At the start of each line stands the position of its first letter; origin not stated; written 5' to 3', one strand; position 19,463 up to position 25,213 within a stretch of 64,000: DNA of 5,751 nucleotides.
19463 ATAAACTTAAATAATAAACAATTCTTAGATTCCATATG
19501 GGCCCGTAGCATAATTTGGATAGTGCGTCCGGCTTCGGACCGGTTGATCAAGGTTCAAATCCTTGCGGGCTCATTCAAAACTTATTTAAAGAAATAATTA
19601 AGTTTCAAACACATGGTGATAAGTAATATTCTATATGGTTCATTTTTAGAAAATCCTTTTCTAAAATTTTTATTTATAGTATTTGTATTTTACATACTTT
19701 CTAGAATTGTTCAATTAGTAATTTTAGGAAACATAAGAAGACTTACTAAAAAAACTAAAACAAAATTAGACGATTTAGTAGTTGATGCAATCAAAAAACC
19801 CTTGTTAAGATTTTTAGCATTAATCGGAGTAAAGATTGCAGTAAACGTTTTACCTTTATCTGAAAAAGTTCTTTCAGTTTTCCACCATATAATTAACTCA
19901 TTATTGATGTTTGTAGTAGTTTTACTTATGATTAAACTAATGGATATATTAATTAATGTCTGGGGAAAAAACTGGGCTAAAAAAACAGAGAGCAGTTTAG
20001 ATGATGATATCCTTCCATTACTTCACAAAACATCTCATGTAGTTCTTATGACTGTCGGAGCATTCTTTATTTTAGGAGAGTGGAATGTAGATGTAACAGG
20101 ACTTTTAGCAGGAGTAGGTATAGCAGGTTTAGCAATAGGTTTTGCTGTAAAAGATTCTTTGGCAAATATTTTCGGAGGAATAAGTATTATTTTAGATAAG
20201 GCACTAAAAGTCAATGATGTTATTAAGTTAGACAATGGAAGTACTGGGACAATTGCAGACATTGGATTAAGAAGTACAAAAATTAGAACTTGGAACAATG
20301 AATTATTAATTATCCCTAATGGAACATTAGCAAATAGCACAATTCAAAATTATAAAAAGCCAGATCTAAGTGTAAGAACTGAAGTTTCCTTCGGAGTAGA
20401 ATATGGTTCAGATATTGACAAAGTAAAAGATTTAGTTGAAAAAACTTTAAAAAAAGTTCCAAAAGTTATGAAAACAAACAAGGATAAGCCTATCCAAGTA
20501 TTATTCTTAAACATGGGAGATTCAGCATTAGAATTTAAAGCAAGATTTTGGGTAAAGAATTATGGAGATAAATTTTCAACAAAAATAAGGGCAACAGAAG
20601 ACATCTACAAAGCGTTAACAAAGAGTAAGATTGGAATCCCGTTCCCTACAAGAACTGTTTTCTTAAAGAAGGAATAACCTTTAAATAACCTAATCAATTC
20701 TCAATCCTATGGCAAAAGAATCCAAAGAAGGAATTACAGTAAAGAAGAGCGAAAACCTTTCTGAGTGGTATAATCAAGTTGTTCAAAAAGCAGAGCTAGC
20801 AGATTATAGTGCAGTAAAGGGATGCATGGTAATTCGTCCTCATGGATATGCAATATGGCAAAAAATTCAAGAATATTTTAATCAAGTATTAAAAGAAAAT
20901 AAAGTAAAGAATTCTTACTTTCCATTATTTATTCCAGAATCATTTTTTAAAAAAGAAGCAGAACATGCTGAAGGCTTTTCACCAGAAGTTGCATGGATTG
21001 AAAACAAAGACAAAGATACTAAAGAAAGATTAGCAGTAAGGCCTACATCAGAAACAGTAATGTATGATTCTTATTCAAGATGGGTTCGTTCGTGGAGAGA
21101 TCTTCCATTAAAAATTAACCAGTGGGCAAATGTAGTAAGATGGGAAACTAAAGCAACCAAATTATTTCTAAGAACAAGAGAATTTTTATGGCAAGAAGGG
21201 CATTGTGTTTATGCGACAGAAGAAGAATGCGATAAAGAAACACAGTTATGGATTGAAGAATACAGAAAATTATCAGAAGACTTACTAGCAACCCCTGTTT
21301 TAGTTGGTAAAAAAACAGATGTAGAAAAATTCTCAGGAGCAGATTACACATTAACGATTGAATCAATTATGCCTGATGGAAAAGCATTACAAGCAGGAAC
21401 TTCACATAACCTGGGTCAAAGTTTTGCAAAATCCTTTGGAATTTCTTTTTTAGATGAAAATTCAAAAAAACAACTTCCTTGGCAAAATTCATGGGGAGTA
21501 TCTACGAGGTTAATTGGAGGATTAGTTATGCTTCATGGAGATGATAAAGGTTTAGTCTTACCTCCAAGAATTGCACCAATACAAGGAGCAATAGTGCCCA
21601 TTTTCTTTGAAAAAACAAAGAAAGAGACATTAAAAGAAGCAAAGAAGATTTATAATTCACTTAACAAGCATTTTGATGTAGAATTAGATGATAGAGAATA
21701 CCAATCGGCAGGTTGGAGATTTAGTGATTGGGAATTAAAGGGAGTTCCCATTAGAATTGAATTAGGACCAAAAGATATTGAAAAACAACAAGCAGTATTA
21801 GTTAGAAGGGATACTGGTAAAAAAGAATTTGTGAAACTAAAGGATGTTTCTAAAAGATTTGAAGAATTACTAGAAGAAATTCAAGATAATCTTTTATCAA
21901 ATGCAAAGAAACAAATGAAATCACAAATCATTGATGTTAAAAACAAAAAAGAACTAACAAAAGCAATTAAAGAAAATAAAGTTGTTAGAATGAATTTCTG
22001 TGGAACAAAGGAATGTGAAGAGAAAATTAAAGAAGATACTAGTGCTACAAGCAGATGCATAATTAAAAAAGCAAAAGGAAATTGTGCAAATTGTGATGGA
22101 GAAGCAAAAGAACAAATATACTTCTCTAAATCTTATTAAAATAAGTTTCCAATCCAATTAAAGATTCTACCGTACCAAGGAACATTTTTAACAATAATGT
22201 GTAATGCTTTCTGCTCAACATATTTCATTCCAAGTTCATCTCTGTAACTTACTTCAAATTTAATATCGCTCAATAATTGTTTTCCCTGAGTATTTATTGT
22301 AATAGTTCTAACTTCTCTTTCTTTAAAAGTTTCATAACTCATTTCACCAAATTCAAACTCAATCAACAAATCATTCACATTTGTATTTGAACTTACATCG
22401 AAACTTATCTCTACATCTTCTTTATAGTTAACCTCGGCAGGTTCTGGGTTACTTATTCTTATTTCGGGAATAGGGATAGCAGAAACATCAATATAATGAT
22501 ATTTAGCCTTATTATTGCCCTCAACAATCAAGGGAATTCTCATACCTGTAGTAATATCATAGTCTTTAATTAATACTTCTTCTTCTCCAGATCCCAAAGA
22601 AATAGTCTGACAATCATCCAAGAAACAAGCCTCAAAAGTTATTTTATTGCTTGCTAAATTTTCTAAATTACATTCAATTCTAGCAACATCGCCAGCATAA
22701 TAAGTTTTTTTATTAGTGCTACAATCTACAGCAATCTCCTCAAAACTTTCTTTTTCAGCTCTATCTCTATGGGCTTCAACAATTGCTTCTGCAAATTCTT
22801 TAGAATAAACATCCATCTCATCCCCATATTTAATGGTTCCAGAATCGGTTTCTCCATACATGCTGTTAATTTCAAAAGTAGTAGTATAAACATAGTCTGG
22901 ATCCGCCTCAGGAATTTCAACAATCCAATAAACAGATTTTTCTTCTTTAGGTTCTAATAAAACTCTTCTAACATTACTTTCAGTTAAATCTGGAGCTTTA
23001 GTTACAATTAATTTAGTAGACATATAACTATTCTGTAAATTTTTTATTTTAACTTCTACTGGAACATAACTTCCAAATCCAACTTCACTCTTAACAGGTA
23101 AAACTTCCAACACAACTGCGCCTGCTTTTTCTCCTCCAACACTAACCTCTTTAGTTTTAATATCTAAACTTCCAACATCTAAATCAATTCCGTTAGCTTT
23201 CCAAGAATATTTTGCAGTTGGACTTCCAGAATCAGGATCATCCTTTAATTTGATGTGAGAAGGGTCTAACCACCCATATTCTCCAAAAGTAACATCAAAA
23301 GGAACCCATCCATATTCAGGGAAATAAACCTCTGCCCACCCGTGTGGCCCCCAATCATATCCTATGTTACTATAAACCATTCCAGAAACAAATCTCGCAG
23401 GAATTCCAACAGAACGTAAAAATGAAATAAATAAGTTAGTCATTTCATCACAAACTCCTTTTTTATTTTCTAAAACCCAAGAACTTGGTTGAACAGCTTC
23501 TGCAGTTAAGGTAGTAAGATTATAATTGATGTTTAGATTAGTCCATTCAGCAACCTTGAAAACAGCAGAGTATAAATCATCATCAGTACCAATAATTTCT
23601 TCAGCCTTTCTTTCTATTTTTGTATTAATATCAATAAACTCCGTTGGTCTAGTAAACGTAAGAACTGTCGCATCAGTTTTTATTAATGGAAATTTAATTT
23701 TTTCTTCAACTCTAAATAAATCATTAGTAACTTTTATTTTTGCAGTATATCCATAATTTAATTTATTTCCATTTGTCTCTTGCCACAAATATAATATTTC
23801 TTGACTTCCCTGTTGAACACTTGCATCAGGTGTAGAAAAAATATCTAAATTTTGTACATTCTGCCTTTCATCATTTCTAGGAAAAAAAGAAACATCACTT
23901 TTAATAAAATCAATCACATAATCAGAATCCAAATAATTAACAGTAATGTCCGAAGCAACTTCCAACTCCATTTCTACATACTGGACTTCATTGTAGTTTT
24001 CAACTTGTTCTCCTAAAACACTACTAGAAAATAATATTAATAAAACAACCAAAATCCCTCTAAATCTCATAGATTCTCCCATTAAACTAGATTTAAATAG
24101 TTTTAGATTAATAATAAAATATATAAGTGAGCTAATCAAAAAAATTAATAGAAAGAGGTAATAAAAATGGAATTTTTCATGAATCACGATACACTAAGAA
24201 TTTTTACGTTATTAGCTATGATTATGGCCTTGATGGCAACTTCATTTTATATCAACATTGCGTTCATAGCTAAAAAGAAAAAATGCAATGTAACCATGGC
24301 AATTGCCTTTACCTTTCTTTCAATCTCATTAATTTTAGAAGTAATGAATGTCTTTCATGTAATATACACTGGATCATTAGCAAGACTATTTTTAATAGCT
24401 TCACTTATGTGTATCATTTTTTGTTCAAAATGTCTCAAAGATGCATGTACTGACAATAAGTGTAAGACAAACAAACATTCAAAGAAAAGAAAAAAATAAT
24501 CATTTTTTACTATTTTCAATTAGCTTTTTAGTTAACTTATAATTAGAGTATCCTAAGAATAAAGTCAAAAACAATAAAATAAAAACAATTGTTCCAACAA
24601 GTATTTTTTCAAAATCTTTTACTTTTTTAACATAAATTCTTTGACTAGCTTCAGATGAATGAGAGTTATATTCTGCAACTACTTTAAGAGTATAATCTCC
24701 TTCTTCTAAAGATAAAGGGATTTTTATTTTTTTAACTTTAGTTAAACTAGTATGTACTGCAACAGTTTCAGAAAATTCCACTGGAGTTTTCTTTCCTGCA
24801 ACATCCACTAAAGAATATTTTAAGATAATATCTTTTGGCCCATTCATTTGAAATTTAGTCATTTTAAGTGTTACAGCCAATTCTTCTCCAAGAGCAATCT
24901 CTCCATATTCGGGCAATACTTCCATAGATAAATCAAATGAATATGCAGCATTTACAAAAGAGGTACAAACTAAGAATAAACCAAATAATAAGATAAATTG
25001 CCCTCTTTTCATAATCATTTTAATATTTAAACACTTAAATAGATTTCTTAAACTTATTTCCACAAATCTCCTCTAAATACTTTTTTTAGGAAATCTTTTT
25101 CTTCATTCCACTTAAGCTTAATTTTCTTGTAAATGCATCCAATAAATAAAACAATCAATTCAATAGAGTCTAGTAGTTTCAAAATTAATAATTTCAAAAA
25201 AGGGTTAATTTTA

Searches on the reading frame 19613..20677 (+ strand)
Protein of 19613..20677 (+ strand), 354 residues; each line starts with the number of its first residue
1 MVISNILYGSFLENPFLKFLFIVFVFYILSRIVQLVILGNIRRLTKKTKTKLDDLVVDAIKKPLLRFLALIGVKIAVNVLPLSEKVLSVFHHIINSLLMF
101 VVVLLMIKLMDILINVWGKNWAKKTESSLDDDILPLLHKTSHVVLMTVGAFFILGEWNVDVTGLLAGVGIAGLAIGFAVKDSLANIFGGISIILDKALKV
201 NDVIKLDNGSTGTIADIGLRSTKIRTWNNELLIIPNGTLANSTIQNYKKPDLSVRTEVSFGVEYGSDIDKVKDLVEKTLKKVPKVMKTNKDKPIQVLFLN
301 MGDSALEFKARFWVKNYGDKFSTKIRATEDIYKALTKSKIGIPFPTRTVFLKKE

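Call 31: search_protein_families(library=pfam, proteins=[window:19613-20677:+], max_evalue=0.01)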
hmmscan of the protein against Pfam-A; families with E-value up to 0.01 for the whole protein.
window:19613-20677:+ (354 aa): 3 families
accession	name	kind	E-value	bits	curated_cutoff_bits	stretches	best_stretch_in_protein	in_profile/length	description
PF00924.24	MS_channel_2nd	-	4e-20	72.1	20.2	1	181-249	1-68/68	Mechanosensitive ion channel, beta-domain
PF21082.3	MS_channel_3rd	-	3.3e-13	50.3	21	1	257-342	2-88/88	Mechanosensitive ion channel MscS, C-terminal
PF21088.3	MS_channel_1st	-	4.1e-09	36.7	23.1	1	143-180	5-42/42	Mechanosensitive ion channel, transmembrane helices 2/3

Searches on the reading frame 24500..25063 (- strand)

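Call 85: search_protein_families(library=pfam, proteins=[window:24500-25063:-], max_evalue=0.1)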
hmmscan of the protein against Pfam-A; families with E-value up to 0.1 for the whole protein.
window:24500-25063:- (187 aa): 2 families
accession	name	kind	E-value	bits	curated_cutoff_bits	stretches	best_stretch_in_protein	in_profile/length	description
PF22021.2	RbmA-like_FnIII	-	0.026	14.8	27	1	74-142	41-107/111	RbmA-like, FnIII domain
PF23265.1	Ig-like_KY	-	0.053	14.1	27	1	64-137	38-106/129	KY-like, immunoglobulin-like domain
